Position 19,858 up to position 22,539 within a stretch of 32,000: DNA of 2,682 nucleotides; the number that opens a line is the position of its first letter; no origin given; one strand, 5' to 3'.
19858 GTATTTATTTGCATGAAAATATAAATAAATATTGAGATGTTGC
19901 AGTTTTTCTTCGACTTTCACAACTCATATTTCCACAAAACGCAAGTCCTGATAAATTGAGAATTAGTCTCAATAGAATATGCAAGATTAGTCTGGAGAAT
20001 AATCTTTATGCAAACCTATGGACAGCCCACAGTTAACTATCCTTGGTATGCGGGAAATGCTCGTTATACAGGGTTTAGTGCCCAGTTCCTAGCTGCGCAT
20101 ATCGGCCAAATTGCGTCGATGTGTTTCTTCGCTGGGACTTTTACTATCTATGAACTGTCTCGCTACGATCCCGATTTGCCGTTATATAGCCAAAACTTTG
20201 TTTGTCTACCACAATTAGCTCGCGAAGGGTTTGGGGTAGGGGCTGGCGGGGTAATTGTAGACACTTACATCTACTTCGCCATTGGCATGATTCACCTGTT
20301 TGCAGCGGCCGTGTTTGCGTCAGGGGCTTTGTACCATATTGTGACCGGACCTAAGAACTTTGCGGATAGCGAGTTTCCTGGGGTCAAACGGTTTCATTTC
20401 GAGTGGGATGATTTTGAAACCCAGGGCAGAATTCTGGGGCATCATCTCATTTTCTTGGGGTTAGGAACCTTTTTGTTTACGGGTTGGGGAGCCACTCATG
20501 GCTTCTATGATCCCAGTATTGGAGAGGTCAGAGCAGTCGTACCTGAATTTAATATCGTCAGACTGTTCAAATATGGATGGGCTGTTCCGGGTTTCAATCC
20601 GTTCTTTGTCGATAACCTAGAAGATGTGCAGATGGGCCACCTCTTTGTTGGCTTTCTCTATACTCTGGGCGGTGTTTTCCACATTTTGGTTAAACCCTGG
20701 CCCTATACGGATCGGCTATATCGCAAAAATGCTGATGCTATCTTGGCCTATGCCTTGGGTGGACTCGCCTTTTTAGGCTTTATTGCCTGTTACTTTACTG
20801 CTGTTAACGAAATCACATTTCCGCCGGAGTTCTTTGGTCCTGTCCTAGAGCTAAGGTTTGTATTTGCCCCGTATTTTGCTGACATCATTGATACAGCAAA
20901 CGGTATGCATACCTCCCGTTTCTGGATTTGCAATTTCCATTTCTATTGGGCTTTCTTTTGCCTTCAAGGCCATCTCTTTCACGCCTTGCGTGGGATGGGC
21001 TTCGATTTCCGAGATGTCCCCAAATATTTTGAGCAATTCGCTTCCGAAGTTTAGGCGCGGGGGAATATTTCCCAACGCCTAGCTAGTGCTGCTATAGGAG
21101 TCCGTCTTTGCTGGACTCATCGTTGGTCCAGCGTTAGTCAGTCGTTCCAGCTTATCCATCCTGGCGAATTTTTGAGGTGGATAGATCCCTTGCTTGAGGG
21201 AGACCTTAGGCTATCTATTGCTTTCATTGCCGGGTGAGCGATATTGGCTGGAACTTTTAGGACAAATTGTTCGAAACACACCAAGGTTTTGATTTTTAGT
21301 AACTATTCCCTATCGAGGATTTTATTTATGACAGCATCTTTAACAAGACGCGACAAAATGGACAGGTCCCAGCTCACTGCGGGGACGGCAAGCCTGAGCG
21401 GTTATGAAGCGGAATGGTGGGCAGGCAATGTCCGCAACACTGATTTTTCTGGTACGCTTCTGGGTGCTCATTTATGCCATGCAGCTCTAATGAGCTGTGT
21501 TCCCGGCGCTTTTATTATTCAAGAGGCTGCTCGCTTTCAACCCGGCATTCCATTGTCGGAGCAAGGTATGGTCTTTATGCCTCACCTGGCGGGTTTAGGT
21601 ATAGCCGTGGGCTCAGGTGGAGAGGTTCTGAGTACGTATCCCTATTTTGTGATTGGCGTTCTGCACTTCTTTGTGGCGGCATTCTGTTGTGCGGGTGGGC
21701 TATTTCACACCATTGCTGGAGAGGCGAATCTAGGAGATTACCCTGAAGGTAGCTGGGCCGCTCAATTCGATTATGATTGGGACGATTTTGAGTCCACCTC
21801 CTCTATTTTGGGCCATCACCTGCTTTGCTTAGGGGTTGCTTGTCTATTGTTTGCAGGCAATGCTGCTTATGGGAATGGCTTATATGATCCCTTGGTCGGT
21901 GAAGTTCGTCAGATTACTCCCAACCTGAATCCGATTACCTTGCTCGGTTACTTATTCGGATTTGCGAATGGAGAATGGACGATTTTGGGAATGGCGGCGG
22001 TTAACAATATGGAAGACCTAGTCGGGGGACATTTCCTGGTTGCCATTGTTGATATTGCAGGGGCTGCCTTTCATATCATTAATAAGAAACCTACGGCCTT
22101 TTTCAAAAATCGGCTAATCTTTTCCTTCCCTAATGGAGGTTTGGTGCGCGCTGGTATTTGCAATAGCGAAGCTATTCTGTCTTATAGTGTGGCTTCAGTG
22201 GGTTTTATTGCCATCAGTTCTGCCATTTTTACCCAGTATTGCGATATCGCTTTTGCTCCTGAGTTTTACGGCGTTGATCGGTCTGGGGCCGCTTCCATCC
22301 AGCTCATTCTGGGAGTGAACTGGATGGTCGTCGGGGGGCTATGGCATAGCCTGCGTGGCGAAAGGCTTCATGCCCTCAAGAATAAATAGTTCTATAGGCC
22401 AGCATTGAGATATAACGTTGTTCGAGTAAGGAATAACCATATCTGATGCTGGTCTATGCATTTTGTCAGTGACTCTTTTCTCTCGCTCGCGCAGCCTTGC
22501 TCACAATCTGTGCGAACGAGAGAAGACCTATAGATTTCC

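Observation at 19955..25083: Near-identical 17-19 bp palindrome upstream of three unrelated genes (pcb/isiA-like, petE, His/Cys-rich orphan)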

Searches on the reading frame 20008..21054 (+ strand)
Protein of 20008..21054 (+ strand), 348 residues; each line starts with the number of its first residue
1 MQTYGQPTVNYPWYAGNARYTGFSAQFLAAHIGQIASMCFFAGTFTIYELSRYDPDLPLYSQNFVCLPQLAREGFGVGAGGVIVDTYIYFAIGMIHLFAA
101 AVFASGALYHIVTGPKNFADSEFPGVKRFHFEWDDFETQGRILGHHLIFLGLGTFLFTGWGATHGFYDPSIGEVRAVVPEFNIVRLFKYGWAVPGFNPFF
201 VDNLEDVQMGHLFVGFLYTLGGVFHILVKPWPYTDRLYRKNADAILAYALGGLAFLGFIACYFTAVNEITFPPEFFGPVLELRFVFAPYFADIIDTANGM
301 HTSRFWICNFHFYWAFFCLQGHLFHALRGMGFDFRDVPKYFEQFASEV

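Call 9: search_protein_families(library=pfam, proteins=[window:20008-21054:+])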
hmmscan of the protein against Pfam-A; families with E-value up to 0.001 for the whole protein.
window:20008-21054:+ (348 aa): 1 family
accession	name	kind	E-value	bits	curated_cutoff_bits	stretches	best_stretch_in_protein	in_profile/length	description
PF00421.24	PSII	-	4.2e-47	161.5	25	1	10-279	2-271/500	Photosystem II protein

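Call 82: search_protein_families(library=ncbifam, proteins=[window:20008-21054:+], max_evalue=0.001)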
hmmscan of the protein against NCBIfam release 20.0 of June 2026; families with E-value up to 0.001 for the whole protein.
window:20008-21054:+ (348 aa): 3 families
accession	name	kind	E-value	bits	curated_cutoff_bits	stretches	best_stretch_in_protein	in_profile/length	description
TIGR03041.1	PS_antenn_a_b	subfamily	8.5e-110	367.2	335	1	13-335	1-321/321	chlorophyll a/b binding light-harvesting protein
TIGR01153.1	psbC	equivalog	6.3e-61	206.8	603.05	1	11-279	1-273/432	photosystem II reaction center protein CP43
TIGR03039.1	PS_II_CP47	equivalog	2.6e-10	39.6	630.8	1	11-279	3-271/504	photosystem II chlorophyll-binding protein CP47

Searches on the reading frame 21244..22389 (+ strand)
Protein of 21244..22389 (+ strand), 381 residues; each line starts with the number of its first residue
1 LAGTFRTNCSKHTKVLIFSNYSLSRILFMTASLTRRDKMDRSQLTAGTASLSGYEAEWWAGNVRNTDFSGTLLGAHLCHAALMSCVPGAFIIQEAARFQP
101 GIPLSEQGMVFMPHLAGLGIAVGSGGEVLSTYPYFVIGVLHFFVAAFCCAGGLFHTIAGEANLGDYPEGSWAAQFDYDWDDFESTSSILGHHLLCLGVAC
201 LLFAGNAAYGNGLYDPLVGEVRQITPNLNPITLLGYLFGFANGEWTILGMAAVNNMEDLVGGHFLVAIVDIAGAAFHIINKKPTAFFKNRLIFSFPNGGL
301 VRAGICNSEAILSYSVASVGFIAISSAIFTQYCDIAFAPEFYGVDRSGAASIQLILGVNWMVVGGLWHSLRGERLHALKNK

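Call 9: search_protein_families(library=pfam, proteins=[window:21244-22389:+])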
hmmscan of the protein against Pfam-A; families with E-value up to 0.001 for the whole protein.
window:21244-22389:+ (381 aa): 1 family
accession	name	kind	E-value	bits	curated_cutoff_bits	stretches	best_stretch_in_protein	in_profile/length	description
PF00421.24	PSII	-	8.2e-38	130.8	25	1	57-345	4-271/500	Photosystem II protein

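Call 82: search_protein_families(library=ncbifam, proteins=[window:21325-22389:+], max_evalue=0.001)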
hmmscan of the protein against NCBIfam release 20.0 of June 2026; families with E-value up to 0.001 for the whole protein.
window:21325-22389:+ (354 aa): 3 families
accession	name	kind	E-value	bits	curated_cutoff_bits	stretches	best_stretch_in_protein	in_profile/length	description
TIGR03041.1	PS_antenn_a_b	subfamily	3e-75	253.6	335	1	31-316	1-263/321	chlorophyll a/b binding light-harvesting protein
TIGR01153.1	psbC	equivalog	1.7e-60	205.4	603.05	1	31-326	3-281/432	photosystem II reaction center protein CP43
TIGR03039.1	PS_II_CP47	equivalog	1.5e-06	27.2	630.8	1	40-316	14-269/504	photosystem II chlorophyll-binding protein CP47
